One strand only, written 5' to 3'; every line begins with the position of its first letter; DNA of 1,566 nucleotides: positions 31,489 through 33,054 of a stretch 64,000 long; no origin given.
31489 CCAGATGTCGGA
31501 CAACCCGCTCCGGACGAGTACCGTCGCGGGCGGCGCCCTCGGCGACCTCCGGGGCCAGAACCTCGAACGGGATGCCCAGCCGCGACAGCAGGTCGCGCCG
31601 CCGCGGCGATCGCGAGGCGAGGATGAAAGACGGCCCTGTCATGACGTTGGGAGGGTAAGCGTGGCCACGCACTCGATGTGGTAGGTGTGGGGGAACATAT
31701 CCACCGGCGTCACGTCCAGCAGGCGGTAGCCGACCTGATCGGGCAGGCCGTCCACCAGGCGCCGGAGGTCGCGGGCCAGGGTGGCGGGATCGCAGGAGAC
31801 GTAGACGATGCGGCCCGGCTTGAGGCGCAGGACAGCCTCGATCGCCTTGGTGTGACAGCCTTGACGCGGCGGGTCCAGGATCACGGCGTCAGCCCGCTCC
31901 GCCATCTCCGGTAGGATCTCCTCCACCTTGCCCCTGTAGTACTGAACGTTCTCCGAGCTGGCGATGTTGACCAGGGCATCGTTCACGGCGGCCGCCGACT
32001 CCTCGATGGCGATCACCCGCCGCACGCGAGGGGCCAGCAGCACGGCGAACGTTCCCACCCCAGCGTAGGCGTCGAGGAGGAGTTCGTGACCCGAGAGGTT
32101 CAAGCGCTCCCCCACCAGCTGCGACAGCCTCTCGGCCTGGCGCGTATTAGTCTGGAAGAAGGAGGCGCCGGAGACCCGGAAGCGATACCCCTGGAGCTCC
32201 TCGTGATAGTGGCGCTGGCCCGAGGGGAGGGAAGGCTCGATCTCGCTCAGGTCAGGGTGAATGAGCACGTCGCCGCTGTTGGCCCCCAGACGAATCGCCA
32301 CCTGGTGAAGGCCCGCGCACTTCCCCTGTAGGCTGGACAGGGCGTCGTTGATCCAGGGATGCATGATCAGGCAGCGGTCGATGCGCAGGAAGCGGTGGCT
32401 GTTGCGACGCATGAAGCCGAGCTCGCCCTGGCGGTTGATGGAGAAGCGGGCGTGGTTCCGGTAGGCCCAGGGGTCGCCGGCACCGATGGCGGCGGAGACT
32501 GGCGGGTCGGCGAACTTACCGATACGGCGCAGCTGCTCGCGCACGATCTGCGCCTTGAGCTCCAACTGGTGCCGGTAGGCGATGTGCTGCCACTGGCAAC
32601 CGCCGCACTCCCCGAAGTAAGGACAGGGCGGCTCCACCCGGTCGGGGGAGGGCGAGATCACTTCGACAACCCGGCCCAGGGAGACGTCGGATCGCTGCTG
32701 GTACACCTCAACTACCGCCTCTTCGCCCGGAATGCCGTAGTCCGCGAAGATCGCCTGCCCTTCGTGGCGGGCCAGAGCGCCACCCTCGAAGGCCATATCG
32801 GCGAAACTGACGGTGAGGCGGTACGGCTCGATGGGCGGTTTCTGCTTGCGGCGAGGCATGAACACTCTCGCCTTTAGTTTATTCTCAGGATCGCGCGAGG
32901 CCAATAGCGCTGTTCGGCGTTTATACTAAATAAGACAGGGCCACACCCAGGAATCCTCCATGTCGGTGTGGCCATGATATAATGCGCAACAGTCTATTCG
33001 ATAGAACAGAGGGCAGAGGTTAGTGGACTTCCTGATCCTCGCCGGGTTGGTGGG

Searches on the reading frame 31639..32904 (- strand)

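Call 3: search_protein_families(library=pfam, proteins=[window:31639-32904:-], max_evalue=0.01)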
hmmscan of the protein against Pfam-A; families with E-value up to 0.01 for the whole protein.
window:31639-32904:- (421 aa): 3 families
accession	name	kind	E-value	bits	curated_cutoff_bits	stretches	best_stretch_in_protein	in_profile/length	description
PF05958.17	tRNA_U5-meth_tr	-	6.8e-20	71.8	23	1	240-416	170-354/357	tRNA (Uracil-5-)-methyltransferase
PF02475.24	TRM5-TYW2_MTfase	-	5.3e-06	26.9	28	1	238-351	6-118/164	TRM5/TYW2 methyltransferase domain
PF03602.21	Cons_hypoth95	-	4.9e-05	23.5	24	1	274-372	43-153/182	Conserved hypothetical protein 95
